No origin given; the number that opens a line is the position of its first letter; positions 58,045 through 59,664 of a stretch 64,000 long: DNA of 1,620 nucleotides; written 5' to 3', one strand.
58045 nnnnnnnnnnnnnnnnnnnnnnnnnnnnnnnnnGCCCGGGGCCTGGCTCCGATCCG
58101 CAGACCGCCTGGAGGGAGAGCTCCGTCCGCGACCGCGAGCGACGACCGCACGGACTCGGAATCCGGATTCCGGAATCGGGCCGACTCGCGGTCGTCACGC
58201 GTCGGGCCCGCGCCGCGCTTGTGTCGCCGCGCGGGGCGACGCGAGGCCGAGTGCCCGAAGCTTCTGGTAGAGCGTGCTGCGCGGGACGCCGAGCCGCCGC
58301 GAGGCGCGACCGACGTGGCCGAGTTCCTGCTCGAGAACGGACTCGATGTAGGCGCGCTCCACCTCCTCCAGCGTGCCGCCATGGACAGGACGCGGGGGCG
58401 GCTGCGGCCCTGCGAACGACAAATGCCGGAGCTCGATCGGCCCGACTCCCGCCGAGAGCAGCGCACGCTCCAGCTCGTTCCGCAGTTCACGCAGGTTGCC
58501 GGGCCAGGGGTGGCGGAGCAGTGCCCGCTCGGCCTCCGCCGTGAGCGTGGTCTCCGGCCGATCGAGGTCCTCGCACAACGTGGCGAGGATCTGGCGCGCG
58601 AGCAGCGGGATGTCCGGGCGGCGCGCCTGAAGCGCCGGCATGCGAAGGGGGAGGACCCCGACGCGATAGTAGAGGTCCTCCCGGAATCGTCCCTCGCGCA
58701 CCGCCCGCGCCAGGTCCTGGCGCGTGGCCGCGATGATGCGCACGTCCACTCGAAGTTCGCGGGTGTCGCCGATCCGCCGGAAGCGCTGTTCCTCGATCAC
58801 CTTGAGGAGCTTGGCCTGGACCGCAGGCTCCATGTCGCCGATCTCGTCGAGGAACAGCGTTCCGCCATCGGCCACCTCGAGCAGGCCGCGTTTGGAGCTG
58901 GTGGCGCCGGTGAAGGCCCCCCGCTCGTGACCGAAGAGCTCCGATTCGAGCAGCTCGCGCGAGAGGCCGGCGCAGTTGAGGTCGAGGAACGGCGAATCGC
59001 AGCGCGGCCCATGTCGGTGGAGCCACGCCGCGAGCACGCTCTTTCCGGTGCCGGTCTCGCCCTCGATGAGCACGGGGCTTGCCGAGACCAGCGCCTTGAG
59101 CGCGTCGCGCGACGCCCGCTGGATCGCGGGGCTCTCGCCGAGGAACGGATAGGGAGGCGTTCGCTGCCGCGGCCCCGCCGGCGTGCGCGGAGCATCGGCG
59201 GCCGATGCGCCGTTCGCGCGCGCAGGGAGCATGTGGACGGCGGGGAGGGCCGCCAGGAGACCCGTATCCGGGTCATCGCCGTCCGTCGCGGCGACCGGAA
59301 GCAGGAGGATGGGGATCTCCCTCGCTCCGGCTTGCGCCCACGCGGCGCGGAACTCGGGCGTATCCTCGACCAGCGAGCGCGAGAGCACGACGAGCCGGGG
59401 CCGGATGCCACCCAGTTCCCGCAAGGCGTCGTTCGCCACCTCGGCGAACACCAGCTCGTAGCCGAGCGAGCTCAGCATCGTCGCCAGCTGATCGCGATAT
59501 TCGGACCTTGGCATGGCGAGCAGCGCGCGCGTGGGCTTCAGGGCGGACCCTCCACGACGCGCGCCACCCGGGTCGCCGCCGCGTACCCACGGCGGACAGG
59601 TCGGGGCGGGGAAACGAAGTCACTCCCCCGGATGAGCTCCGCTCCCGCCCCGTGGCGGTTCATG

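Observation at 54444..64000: Self-contained sigma-54 cascade: three bEBPs, three -24/-12 promoters, FlaF-like/pseudo-PP2C output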

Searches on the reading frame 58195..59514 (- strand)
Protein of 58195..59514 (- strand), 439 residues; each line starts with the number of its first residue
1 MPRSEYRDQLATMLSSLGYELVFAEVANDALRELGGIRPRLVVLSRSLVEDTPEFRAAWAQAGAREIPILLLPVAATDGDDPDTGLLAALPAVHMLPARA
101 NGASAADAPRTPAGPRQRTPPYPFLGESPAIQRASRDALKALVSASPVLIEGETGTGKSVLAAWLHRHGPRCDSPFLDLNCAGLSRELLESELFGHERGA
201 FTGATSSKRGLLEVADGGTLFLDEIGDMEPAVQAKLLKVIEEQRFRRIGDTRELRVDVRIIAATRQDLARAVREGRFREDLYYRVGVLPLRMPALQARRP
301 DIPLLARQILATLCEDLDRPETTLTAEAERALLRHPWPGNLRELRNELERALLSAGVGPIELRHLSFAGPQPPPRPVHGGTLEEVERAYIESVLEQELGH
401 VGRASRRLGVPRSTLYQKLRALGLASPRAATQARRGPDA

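Call 4: search_protein_families(library=pfam, proteins=[window:58195-59514:-], max_evalue=0.01)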
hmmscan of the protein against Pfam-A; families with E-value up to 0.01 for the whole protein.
window:58195-59514:- (439 aa): 13 families
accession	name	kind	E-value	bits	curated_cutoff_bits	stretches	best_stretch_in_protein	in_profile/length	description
PF00158.32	Sigma54_activat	-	4.9e-65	218.8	20.2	1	125-290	2-167/168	Sigma-54 interaction domain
PF14532.12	Sigma54_activ_2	-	7.8e-19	68.7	25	1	125-295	1-138/138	Sigma-54 interaction domain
PF25601.1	AAA_lid_14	-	2.6e-17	62.9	27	1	297-367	2-72/87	AAA+ ATPase lid domain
PF02954.25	HTH_8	-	5.2e-12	45.7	22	1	381-421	1-41/42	Bacterial regulatory protein, Fis family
PF07728.20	AAA_5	-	2.1e-07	31.5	22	1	147-264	1-121/139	AAA domain (dynein-related subfamily)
PF00004.35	AAA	-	4.2e-05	24.5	21.2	1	148-282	1-128/131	ATPase family associated with various cellular activities (AAA)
PF01078.27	Mg_chelatase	-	0.001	18.9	20.3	0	203-245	93-135/207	Magnesium chelatase, subunit ChlI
PF20030.5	bpMoxR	-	0.001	18.6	27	1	209-263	92-144/205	MoxR domain in the MoxR-vWA-beta-propeller ternary systems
PF13401.12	AAA_22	-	0.0014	19.4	27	0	145-181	5-41/130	AAA domain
PF00493.29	MCM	-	0.0024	17.4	23.3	1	142-245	54-150/224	MCM P-loop domain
PF13191.12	AAA_16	-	0.0026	18.7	32.6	0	136-171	13-50/167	AAA ATPase domain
PF20720.3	nSTAND3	-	0.0038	17.4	27.2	1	133-166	5-38/155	Novel STAND NTPase 3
PF05729.18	NACHT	-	0.0065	16.8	26.7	0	147-167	2-22/167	NACHT domain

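Call 13: find_encoding_contigs(protein=window:58195-59514:-, flank=10000, max_places=6)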
Protein window:58195-59514:- (439 aa): 4 contigs read that carry it; 2 places shown.
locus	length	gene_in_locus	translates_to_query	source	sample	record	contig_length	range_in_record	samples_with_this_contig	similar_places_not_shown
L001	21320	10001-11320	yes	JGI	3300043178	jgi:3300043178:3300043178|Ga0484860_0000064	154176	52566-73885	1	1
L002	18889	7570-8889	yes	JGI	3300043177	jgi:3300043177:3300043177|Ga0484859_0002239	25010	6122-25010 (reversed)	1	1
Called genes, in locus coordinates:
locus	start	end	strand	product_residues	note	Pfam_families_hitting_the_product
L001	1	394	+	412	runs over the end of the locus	PF00437:T2SSE, PF13191:AAA_16 (weak)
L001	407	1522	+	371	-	PF00437:T2SSE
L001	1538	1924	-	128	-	PF00072:Response_reg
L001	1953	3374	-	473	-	-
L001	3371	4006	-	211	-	PF08281:Sigma70_r4_2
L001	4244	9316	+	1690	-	PF00069:Pkinase, PF07714:PK_Tyr_Ser-Thr, PF01590:GAF, PF13185:GAF_2, PF13492:GAF_3, PF00158:Sigma54_activat, PF14532:Sigma54_activ_2, PF07728:AAA_5, +7 more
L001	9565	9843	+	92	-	-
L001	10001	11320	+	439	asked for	PF00158:Sigma54_activat, PF14532:Sigma54_activ_2, PF07728:AAA_5 (weak), PF25601:AAA_lid_14, PF02954:HTH_8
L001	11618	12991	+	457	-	PF00072:Response_reg, PF00158:Sigma54_activat, PF01078:Mg_chelatase (faint), PF14532:Sigma54_activ_2, PF07728:AAA_5, PF25601:AAA_lid_14, PF02954:HTH_8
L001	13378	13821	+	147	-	PF07309:FlaF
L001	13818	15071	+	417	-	PF01590:GAF, PF13185:GAF_2, PF07228:SpoIIE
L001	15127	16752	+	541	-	PF01268:FTHFS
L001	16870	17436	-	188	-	-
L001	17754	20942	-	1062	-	PF00128:Alpha-amylase (weak)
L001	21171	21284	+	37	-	-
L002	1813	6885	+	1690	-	PF00069:Pkinase, PF07714:PK_Tyr_Ser-Thr, PF01590:GAF, PF13185:GAF_2, PF13492:GAF_3, PF00158:Sigma54_activat, PF14532:Sigma54_activ_2, PF07728:AAA_5, +7 more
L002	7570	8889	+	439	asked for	PF00158:Sigma54_activat, PF14532:Sigma54_activ_2, PF07728:AAA_5 (weak), PF25601:AAA_lid_14, PF02954:HTH_8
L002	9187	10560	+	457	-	PF00072:Response_reg, PF00158:Sigma54_activat, PF01078:Mg_chelatase (faint), PF14532:Sigma54_activ_2, PF07728:AAA_5, PF25601:AAA_lid_14, PF02954:HTH_8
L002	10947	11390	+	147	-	PF07309:FlaF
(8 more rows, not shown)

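Call 14: search_protein_families(library=pfam, proteins=[L001:4244-9316:+, L001:1953-3374:-, L001:3371-4006:-, L001:9565-9843:+, L001:16870-17436:-], max_evalue=0.001)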
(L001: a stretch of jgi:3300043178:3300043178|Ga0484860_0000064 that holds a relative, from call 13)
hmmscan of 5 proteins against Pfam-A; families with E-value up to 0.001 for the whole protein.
L001:4244-9316:+ (1690 aa): 17 families
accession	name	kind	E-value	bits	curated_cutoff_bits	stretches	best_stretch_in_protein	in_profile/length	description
PF00158.32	Sigma54_activat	-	2.1e-57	193.9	20.2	1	1373-1537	2-167/168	Sigma-54 interaction domain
PF00069.31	Pkinase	-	2.3e-33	116.2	31.7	1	8-250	1-253/263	Protein kinase domain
PF14532.12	Sigma54_activ_2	-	5.8e-22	78.9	25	1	1373-1542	1-138/138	Sigma-54 interaction domain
PF25601.1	AAA_lid_14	-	8.5e-22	77.2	27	1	1543-1611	1-69/87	AAA+ ATPase lid domain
PF01590.32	GAF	-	2.2e-15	57.8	22.4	1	1199-1336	1-133/133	GAF domain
PF07714.23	PK_Tyr_Ser-Thr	-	4.6e-15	56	23.1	1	10-250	3-250/258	Protein tyrosine and serine/threonine kinase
PF13185.12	GAF_2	-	1.6e-14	54.7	28.6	1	1199-1337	3-136/136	GAF domain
PF13191.12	AAA_16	-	1.8e-13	51.8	32.6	1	279-426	2-156/167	AAA ATPase domain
PF02954.25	HTH_8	-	1.2e-12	47.8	22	1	1638-1678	2-42/42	Bacterial regulatory protein, Fis family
PF13424.12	TPR_12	-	1.2e-11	45.1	30.1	2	848-911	10-75/77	Tetratricopeptide repeat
PF07728.20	AAA_5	-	2.7e-11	44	22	1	1396-1513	2-123/139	AAA domain (dynein-related subfamily)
PF13492.12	GAF_3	-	4.3e-10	40.5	27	1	1199-1338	1-129/129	GAF domain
PF00004.35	AAA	-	2.5e-07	31.6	21.2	0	1396-1513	1-110/131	ATPase family associated with various cellular activities (AAA)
PF07719.23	TPR_2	-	3.7e-07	30.2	27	0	693-720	7-34/34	Tetratricopeptide repeat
PF13401.12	AAA_22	-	1.1e-05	26.1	27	0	299-424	4-106/130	AAA domain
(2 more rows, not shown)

L001:1953-3374:- (473 aa): 1 family
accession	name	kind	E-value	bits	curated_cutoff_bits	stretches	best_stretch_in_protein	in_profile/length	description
PF13490.11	zf-HC2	-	2.7e-05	24.6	22.2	1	6-36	5-35/35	Putative zinc-finger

L001:3371-4006:- (211 aa): 1 family
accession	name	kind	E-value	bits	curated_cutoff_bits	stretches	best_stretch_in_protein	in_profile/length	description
PF08281.18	Sigma70_r4_2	-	2e-09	37.4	25.7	1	150-199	4-53/54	Sigma-70, region 4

L001:9565-9843:+ (92 aa): 0 families

L001:16870-17436:- (188 aa): 0 families
